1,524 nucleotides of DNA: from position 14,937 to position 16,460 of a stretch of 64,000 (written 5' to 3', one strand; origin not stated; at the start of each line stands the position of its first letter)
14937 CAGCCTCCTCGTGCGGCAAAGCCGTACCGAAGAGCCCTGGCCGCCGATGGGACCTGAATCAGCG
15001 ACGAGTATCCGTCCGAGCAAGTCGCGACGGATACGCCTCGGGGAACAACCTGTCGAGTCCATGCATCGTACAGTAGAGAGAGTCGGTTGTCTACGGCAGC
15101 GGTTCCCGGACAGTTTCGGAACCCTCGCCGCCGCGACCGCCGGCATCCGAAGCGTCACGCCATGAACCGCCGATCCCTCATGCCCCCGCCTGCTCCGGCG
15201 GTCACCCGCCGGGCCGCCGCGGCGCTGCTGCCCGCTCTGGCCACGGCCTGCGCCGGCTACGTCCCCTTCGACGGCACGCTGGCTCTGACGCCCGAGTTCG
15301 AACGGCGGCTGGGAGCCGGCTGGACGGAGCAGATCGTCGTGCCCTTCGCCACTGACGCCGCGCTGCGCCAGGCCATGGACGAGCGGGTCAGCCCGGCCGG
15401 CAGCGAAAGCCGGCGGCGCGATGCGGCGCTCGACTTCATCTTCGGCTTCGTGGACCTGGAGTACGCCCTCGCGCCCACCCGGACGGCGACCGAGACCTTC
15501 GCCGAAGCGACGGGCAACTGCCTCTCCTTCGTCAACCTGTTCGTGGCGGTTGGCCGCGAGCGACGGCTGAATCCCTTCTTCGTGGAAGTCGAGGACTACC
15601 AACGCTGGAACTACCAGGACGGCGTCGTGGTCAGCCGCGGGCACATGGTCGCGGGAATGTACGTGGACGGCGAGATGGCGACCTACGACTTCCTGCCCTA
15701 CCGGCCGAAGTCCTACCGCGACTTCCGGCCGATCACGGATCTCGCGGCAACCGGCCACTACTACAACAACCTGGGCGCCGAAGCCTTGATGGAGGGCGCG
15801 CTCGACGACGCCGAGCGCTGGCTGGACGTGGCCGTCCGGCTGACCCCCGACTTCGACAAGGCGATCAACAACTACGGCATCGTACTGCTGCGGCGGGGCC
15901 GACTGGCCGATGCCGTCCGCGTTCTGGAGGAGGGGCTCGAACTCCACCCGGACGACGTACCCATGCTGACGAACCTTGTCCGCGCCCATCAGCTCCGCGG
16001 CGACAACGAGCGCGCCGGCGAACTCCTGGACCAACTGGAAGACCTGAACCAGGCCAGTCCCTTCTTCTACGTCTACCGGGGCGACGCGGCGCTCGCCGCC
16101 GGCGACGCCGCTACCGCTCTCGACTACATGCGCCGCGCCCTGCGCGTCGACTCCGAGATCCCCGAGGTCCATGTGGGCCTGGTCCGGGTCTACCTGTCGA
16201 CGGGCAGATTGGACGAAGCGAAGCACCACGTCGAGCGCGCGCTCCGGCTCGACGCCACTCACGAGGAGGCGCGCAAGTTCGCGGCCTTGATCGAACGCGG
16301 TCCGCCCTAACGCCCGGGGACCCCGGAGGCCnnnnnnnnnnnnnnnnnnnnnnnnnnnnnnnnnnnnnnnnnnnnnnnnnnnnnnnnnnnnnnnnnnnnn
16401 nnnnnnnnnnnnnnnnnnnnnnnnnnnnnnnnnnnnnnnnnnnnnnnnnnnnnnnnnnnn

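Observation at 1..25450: A 25-kb exported-protein island built from recurring enzyme-TPR, FG-GAP and VWA modules, with no visible regulator, ATPase or inner-membrane component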

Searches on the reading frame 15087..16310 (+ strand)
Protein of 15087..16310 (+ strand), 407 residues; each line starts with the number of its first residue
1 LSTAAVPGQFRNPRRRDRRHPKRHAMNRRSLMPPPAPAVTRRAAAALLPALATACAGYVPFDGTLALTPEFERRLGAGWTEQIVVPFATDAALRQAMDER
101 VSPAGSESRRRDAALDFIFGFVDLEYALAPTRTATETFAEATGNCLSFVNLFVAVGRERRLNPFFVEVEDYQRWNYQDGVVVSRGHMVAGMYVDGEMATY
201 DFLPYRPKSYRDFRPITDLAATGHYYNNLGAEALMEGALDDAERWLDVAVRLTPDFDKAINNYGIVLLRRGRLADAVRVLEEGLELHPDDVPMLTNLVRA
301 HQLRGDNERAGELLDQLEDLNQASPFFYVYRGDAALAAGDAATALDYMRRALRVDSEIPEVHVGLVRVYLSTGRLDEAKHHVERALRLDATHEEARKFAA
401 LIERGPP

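Call 5: search_protein_families(library=pfam, proteins=[window:15087-16310:+], max_evalue=0.01)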
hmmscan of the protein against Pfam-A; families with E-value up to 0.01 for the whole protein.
window:15087-16310:+ (407 aa): 17 families
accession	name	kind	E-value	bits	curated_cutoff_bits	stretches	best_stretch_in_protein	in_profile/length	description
PF14559.12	TPR_19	-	1.1e-20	74.2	25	3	335-401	1-67/68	Tetratricopeptide repeat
PF07719.23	TPR_2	-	1.5e-18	65.8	27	1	259-290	3-34/34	Tetratricopeptide repeat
PF13428.12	TPR_14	-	2.3e-15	56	23.5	2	263-299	7-43/44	Tetratricopeptide repeat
PF13432.12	TPR_16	-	3.7e-12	46.9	32.7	2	331-390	3-62/65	Tetratricopeptide repeat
PF13424.12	TPR_12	-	1.9e-11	44.4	30.1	1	330-389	8-75/77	Tetratricopeptide repeat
PF07721.20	TPR_4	-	1.9e-11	43.8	27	0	262-282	6-26/26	Tetratricopeptide repeat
PF13431.12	TPR_17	-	7.3e-11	41.9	24.4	0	248-277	4-33/34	Tetratricopeptide repeat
PF13181.12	TPR_8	-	1.3e-09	37.9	25.7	0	361-392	3-34/34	Tetratricopeptide repeat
PF00515.34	TPR_1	-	2.4e-09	37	27.8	0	368-390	10-32/34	Tetratricopeptide repeat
PF13429.12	TPR_15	-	1.6e-08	34.8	26.2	1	265-382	85-203/280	Tetratricopeptide repeat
PF13374.12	TPR_10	-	1.7e-07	31.4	27.5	0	259-287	4-32/42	Tetratricopeptide repeat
PF13414.12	TPR_11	-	1.9e-06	27.9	26.8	0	267-291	4-28/42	TPR repeat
PF17874.7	TPR_MalT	-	2.2e-06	27.6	45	0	332-396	47-117/336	MalT-like TPR region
PF23914.1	TPR_CcmH_CycH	-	4.8e-05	23.7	42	0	332-400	57-128/158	Cytochrome c-type biogenesis protein H TPR domain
PF25060.1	ARM_TT21_2nd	-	0.00025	21.1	27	0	333-383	64-114/270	Tetratricopeptide repeat protein 21 second ARM domain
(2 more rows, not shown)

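Call 6: search_protein_families(library=ncbifam, proteins=[window:15087-16310:+], max_evalue=0.001)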
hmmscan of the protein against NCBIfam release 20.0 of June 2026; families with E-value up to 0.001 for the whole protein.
window:15087-16310:+ (407 aa): 15 families
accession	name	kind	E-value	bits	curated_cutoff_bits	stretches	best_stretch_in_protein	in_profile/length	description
TIGR02917.1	PEP_TPR_lipo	equivalog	1e-15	56.8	312.2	1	232-400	508-676/899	XrtA/PEP-CTERM system TPR-repeat protein PrsT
NF052415.1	T3SS_chap_SctY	equivalog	2.4e-13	50.5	70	2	258-352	7-104/106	type III secretion apparatus assembly chaperone SctY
TIGR02521.1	type_IV_pilW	equivalog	3.5e-12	46.4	154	2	224-322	73-166/234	type IV pilus biogenesis/stability protein PilW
NF033762.1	social_mot_Tgl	equivalog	5.4e-12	45.6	225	2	227-326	35-136/252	social motility TPR repeat lipoprotein Tgl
NF040959.1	MamA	equivalog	1.3e-09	37.8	200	1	224-389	38-203/204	magnetosome protein MamA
NF033758.1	gliding_GltE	equivalog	1.4e-08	34.1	225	1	227-386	90-249/411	adventurous gliding motility TPR repeat lipoprotein GltE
NF033920.0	C39_PA2778_fam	equivalog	1.5e-07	31.1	150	0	228-288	195-255/255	PA2778 family cysteine peptidase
NF008520.0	PRK11447.1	equivalog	7.9e-07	27.2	858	1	310-397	254-424/1157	cellulose synthase complex outer membrane protein BcsC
NF002725.1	PRK02603.1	equivalog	1.3e-06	28.5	143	0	325-402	35-115/173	photosystem I assembly protein Ycf3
NF008757.0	PRK11788.1-5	equivalog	3.7e-06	26.3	363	1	220-361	177-318/388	lipopolysaccharide assembly protein LapB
TIGR03939.1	PGA_TPR_OMP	equivalog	6.1e-05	21.4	366.65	1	265-398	27-159/800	poly-beta-1,6 N-acetyl-D-glucosamine export porin PgaA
TIGR04510.1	mod_pep_cyc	subfamily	6.3e-05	21.7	400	0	331-389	404-462/814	putative peptide modification system cyclase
NF007302.0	PRK09782.1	equivalog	0.00045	18.3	1223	0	224-308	614-697/990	phage receptor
NF008391.2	PRK11189.1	equivalog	0.0005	19.6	250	0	200-290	75-166/297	lipoprotein NlpI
NF008755.0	PRK11788.1-3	equivalog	0.00098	18.6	430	0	223-358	180-315/388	lipopolysaccharide assembly protein LapB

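Call 13: find_related_loci(query=window:15162-16310:+, collection=genome_contigs, flank=10000)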
Query window:15162-16310:+ (382 aa) in genome_contigs; peptide patterns used: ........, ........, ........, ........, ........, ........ (x = any residue, [..] = any of these).
149 stretches matched a pattern; 66 encode a relative of the query (tblastn E <= 1e-3); 65 distinct loci.
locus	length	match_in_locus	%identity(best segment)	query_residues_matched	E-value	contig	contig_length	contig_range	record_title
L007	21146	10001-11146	97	1-382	0e+0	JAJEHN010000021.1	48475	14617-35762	MAG: Thermoanaerobaculia bacterium isolate p16x60bins.57 k141_423723, whole genome shotgun sequence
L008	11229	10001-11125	81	9-382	0e+0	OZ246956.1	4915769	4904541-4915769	MAG: Thermoanaerobaculia bacterium isolate 44e70480-f7af-46fd-94ad-8fb40e9277de genome assembly, chromosome: 1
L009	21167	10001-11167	77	1-382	0e+0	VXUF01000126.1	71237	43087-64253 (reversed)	MAG: Holophagales bacterium isolate SB0666_bin_22 NODE_127_length_71237_cov_6.912829, whole genome shotgun sequence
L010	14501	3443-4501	83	30-382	0e+0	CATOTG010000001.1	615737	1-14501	MAG: uncultured Thermoanaerobaculia bacterium isolate 2de50437-b26d-4e32-99b7-ac34be852a58 genome assembly, contig: cont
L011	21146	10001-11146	81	1-382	0e+0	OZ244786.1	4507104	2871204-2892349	MAG: Candidatus Multivorans sp. isolate 506956bb-d3ba-4b36-a8b3-9439da49a84d genome assembly, chromosome: 1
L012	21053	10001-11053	83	32-382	0e+0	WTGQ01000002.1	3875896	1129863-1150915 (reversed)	MAG: Acidobacteria bacterium isolate CO36388bin_9 NODE_1_length_3875896_cov_1713.578510, whole genome shotgun sequence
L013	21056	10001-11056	82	30-381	0e+0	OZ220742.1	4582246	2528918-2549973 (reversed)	MAG: Thermoanaerobaculia bacterium isolate 0db66e92-d31a-4200-8262-fff8455c21c0 genome assembly, chromosome: 1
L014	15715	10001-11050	82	32-381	0e+0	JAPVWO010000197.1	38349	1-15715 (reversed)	MAG: Candidatus Multivorans thiocomprendens isolate r_rhhh15 Seq197, whole genome shotgun sequence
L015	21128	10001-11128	77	7-382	0e+0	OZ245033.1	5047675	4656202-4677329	MAG: Candidatus Multivorans sp. isolate ccabee53-d9e3-4e52-b566-adb1483e4997 genome assembly, chromosome: 1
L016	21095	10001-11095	78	17-381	0e+0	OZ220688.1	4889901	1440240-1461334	MAG: Thermoanaerobaculia bacterium isolate 17c936d4-adfa-4882-ba3e-7fd0bc385902 genome assembly, chromosome: 1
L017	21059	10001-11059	81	30-382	0e+0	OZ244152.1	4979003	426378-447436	MAG: Candidatus Multivorans sp. isolate afea6ae8-3198-4470-b6a0-f74c278aea2c genome assembly, chromosome: 1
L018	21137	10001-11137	78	4-382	0e+0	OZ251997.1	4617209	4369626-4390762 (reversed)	MAG: Candidatus Multivorans sp. isolate 0020eb3c-7439-4c9e-8c72-55202c0a045f genome assembly, chromosome: 1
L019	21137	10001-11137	78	4-382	0e+0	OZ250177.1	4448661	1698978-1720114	MAG: Candidatus Multivorans sp. isolate 36e5008e-f582-4c91-8c3b-5baff8031e1a genome assembly, chromosome: 1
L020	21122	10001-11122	75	9-382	0e+0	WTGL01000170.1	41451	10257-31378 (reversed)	MAG: Acidobacteria bacterium isolate CO36388bin_1 NODE_226_length_41451_cov_74.513576, whole genome shotgun sequence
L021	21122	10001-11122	76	9-382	0e+0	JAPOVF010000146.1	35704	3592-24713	MAG: Acidobacteria bacterium isolate COS1_bin_13 NODE_493_length_35704_cov_172.215, whole genome shotgun sequence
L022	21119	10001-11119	78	10-382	0e+0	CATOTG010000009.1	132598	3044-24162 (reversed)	MAG: uncultured Thermoanaerobaculia bacterium isolate 2de50437-b26d-4e32-99b7-ac34be852a58 genome assembly, contig: cont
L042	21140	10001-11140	61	1-373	1e-149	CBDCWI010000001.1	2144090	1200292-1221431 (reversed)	MAG: Candidatus Multivoradales bacterium isolate 1f28cde2-ba50-4c22-9f4e-741ccd2d9d18 genome assembly, contig: contig_1,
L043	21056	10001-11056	61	30-381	3e-148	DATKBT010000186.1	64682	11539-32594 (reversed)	MAG TPA_asm: Thermoanaerobaculia bacterium isolate SMAG_U14427 k141_3141817, whole genome shotgun sequence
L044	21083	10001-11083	60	16-377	4e-147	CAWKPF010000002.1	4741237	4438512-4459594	MAG: uncultured Acidobacteriota bacterium isolate MFD09779.bin.1.69 genome assembly, contig: contig_21255, whole genome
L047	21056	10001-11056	60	30-381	3e-140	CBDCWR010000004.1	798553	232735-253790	MAG: Candidatus Multivoraceae bacterium isolate 652d70b7-ea99-405b-b753-5a6e501b7d32 genome assembly, contig: contig_4,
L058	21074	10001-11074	55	27-381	3e-121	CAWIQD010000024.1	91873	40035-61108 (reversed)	MAG: uncultured Acidobacteriota bacterium isolate MFD01721.bin.1.17 genome assembly, contig: contig_55551, whole genome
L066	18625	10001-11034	57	26-369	3e-104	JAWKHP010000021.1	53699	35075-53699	MAG: Thermoanaerobaculia bacterium isolate ABC1.176 ABC1.176.fa-21, whole genome shotgun sequence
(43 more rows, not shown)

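Call 17: search_solved_structures(query=window:15162-16310:+, max_evalue=1)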
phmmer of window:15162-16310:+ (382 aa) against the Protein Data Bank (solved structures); distinct sequences matched with E-value up to 1: 113 (the best 60 are shown).
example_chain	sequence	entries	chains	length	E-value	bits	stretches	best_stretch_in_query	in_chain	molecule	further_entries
9qhb_A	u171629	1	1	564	1.3e-39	139.5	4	201-370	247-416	Engineered tetratricopeptide repeat protein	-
8bu0_A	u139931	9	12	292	6.5e-23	84.5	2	202-371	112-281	Consensus tetratricopeptide repeat protein | Crystal structure of an 8-repeat consensus TPR superhelix with Zinc. | Monomer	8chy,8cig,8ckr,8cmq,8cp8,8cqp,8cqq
9qhc_A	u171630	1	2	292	3.8e-20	75.4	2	201-372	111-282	Engineered tetratricopeptide repeat protein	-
7ntf_A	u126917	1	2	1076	2.6e-17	66.1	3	201-365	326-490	Isoform 1 of UDP-N-acetylglucosamine--peptide N-acetylglucosaminyltransferase 110 kDa subu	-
7yea_A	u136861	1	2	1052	2.6e-17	66.1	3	201-365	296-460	UDP-N-acetylglucosamine--peptide N-acetylglucosaminyltransferase 110 kDa subunit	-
7yeh_B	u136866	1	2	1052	2.6e-17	66.1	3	201-365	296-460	UDP-N-acetylglucosamine--peptide N-acetylglucosaminyltransferase 110 kDa subunit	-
7obi_A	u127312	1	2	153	8.1e-15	57.9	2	234-364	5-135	CTPR-rv4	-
1w3b_A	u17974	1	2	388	1.4e-14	57.1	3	214-366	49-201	UDP-N-ACETYLGLUCOSAMINE--PEPTIDE N-ACETYLGLUCOSAMINYLTRANSFERASE 110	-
6eou_A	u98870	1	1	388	1.9e-14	56.6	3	214-366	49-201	UDP-N-acetylglucosamine--peptide N-acetylglucosaminyltransferase 110 kDa subunit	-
8ch0_A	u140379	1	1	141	5.5e-10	42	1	236-365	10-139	Consensus tetratricopeptide repeat protein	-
2fo7_A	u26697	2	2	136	5.9e-10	41.9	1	237-365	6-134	SYNTHETIC CONSENSUS TPR PROTEIN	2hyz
9gzg_A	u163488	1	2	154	6.3e-09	38.5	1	240-372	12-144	Engineered CTPR protein with glutamic acids for conductivity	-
7y4i_A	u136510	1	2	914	6e-08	35.3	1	201-265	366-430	Probable UDP-N-acetylglucosamine--peptide N-acetylglucosaminyltransferase SPINDLY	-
8dtf_A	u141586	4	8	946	7.6e-08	34.9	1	201-265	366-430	Probable UDP-N-acetylglucosamine--peptide N-acetylglucosaminyltransferase SPINDLY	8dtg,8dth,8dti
1na0_A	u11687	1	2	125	4.9e-07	32.3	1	270-372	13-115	designed protein CTPR3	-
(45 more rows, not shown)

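Call 21: find_homologous_proteins(query=window:15162-16310:+, max_evalue=0.00001)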
Query window:15162-16310:+ (382 aa): 779 proteins with E <= 0.00001 among 8000 candidates; the best 120 are listed.
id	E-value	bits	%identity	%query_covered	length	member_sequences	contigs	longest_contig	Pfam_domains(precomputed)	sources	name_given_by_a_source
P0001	4.3e-219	745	91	92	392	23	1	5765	PF13431.13,PF25060.1,PF13414.13,PF13428.13,PF13374.13,PF07721.21,PF14559.13,PF17874.8,PF00515.35,PF13424.13,PF13432.13,PF13429.13,PF13181.13,PF07719.24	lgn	-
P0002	2.3e-217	739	87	100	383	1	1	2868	PF13431.13,PF13428.13,PF13374.13,PF07721.21,PF14559.13,PF17874.8,PF00515.35,PF13424.13,PF13432.13,PF13429.13,PF13181.13,PF07719.24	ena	-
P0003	5.9e-206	702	86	92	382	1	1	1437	PF13431.13,PF23914.2,PF13414.13,PF13176.13,PF13428.13,PF13374.13,PF07721.21,PF14559.13,PF17874.8,PF00515.35,PF13424.13,PF13432.13,PF13429.13,PF13181.13,PF07719.24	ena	-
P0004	1.2e-203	694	86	92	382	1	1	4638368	PF13431.13,PF23914.2,PF13414.13,PF13176.13,PF13428.13,PF13374.13,PF07721.21,PF14559.13,PF17874.8,PF00515.35,PF12895.14,PF13424.13,PF13432.13,PF13429.13,PF13181.13,PF07719.24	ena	-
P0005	3.2e-203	693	80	99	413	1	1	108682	PF13431.13,PF23914.2,PF13414.13,PF13428.13,PF13374.13,PF07721.21,PF14559.13,PF17874.8,PF00515.35,PF12895.14,PF13424.13,PF13432.13,PF13429.13,PF13181.13,PF07719.24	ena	-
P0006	1.3e-202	691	82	97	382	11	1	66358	PF13431.13,PF13414.13,PF13176.13,PF13428.13,PF13374.13,PF07721.21,PF14559.13,PF17874.8,PF00515.35,PF12895.14,PF13424.13,PF13432.13,PF13429.13,PF13181.13,PF07719.24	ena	-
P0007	5.0e-202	689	80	100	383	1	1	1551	PF13431.13,PF25060.1,PF13428.13,PF13374.13,PF07721.21,PF14559.13,PF17874.8,PF00515.35,PF13424.13,PF13432.13,PF13429.13,PF13181.13,PF07719.24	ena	-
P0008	5.0e-202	689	84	92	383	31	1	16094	PF13431.13,PF13428.13,PF13374.13,PF07721.21,PF14559.13,PF17874.8,PF00515.35,PF13424.13,PF13432.13,PF13429.13,PF13181.13,PF07719.24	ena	-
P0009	2.0e-201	687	81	99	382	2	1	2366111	PF13431.13,PF13176.13,PF13428.13,PF13374.13,PF07721.21,PF14559.13,PF17874.8,PF00515.35,PF13424.13,PF13432.13,PF13429.13,PF13181.13,PF07719.24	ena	-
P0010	4.5e-201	686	81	100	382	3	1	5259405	PF13431.13,PF23914.2,PF13414.13,PF13176.13,PF13428.13,PF13374.13,PF07721.21,PF14559.13,PF17874.8,PF00515.35,PF13424.13,PF13432.13,PF13429.13,PF13181.13,PF07719.24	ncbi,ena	-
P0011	1.2e-200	684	84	92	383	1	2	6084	PF13431.13,PF13176.13,PF13428.13,PF07721.21,PF14559.13,PF17874.8,PF00515.35,PF13424.13,PF13432.13,PF13429.13,PF13181.13,PF07719.24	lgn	-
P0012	1.7e-200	684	85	93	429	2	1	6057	PF13431.13,PF13414.13,PF13428.13,PF13374.13,PF07721.21,PF14559.13,PF00515.35,PF13424.13,PF13432.13,PF13429.13,PF13181.13,PF07719.24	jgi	-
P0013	9.4e-200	681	81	100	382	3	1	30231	PF13431.13,PF13414.13,PF13176.13,PF13428.13,PF13374.13,PF07721.21,PF14559.13,PF17874.8,PF00515.35,PF13424.13,PF13432.13,PF13429.13,PF13181.13,PF07719.24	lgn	-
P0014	1.1e-199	681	81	97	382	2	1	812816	PF07721.21,PF14559.13,PF13431.13,PF00515.35,PF13424.13,PF13432.13,PF13428.13,PF13429.13,PF13181.13,PF07719.24,PF13374.13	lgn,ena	-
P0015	2.1e-199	680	84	92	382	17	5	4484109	PF13431.13,PF13414.13,PF13176.13,PF13428.13,PF13374.13,PF07721.21,PF14559.13,PF17874.8,PF00515.35,PF13424.13,PF13432.13,PF13429.13,PF13181.13,PF07719.24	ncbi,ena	-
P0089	1.4e-137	477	60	92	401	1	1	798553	PF03704.24,PF13431.13,PF23914.2,PF13414.13,PF13176.13,PF13428.13,PF13374.13,PF07721.21,PF14559.13,PF24575.2,PF17874.8,PF00515.35,PF12895.14,PF13424.13,PF21033.5,PF13432.13,PF13429.13,PF13181.13,PF07719.24,PF13174.13,PF01841.26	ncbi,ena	-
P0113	1.1e-134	467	56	96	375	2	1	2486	PF13431.13,PF23914.2,PF25060.1,PF13414.13,PF13176.13,PF13428.13,PF13374.13,PF07721.21,PF14559.13,PF24575.2,PF17874.8,PF00515.35,PF13424.13,PF21033.5,PF13432.13,PF13429.13,PF13181.13,PF07719.24,PF13174.13,PF01841.26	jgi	-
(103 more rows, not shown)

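Call 35: predict_structure(alignment_id=A1)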
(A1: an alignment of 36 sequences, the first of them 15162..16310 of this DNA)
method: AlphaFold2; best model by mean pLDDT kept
length: 382 residues; sequences in the alignment: 36
mean_pLDDT: 84.9   pTM: 0.73
mean pLDDT of the five models: 84.9, 84.4, 83.7, 83.0, 82.1
residues with pLDDT >= 90: 204; 70-90: 120; 50-70: 46; < 50: 12
segments of 3 or more residues with pLDDT < 50: 1-5, 179-182
pLDDT, mean of each block of 10 residues (from residue 1): 47 55 54 73 90 85 93 92 93 92 87 92 93 92 68 82 86 67 59 92 91 94 95 96 96 97 91 93 90 75 85 91 91 90 95 97 86 89 61
secondary structure, 60 per line:
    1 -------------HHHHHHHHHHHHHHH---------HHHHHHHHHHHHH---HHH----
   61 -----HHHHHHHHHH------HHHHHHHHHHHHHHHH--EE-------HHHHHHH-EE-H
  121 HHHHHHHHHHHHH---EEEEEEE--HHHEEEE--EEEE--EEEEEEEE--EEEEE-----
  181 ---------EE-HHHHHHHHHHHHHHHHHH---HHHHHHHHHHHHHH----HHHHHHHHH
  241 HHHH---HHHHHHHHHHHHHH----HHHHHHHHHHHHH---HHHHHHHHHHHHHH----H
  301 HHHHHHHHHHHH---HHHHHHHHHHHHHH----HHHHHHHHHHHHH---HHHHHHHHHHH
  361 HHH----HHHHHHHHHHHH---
elements in order: H14-28 H38-50 H66-75 H82-97 H109-115 H120-133 E137-143 E149-152 E155-158 E161-168 E171-175 H193-210 H214-227 H232-244 H248-261 H266-278 H282-295 H300-312 H316-329 H334-346 H350-363 H368-379

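Call 39: fold_search(model_id=the predicted structure, library=pdb)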
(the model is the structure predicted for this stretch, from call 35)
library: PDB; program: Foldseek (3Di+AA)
matches with E <= 10: 1565; with E <= 0.001: 369
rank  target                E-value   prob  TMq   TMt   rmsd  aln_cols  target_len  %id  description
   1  8chy                  1.2e-08  1.00  0.34  0.44   6.5       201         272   26  Crystal structure of an 8-repeat consensus TPR superhelix with Zinc. (released 2024-02-21)
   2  9qhb                  1.9e-08  1.00  0.34  0.45   7.8       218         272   23  Crystal structure of 16-repeat CTPR protein with eliminated coordination sites (released 2025-10-22)
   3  9qhc_B                9.2e-08  1.00  0.36  0.48   5.3       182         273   26  Crystal structure of 8-repeat CTPR protein with eliminated coordination sites (released 2025-10-22)
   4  9qhc_A                9.2e-08  1.00  0.36  0.46   7.3       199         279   24  Crystal structure of 8-repeat CTPR protein with eliminated coordination sites (released 2025-10-22)
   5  1w3b_B                1.8e-07  1.00  0.36  0.37   5.7       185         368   23  The superhelical TPR domain of O-linked GlcNAc transferase reveals structural similarities to importin alpha. (released 2004-09-09)
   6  6eou                  2.0e-07  1.00  0.37  0.41   5.3       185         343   23  O-GlcNAc transferase TPR domain with the intellectual disability associated mutation L254F (released 2018-05-09)
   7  1w3b_A                2.5e-07  1.00  0.43  0.42   2.9       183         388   22  The superhelical TPR domain of O-linked GlcNAc transferase reveals structural similarities to importin alpha. (released 2004-09-09)
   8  9gzg_A                4.6e-07  1.00  0.35  0.80   2.7       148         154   26  Crystal structure of CTPR4E4 mutant (released 2025-10-15)
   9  3vty_A                8.6e-07  1.00  0.36  0.71   4.9       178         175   18  Crystal structure of MamA (released 2012-10-31)
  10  3vtx_B                9.0e-07  1.00  0.33  0.59   6.0       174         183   18  Crystal structure of MamA protein (released 2012-10-31)
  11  7ntf_B                1.2e-06  1.00  0.39  0.20   3.8       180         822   23  Cryo-EM structure of unliganded O-GlcNAc transferase (released 2021-11-17)
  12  7yea_A                1.4e-06  1.00  0.36  0.15   5.1       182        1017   23  Human O-GlcNAc transferase Dimer (released 2023-07-12)
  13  3vty_C                1.4e-06  1.00  0.33  0.63   5.9       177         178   19  Crystal structure of MamA (released 2012-10-31)
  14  3asf_A                1.5e-06  1.00  0.32  0.58   5.7       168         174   21  MamA MSR-1 C2 (released 2011-07-20)
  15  2pl2_A                1.6e-06  1.00  0.45  0.85   2.1       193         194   22  Crystal structure of TTC0263: a thermophilic TPR protein in Thermus thermophilus HB27 (released 2008-03-04)
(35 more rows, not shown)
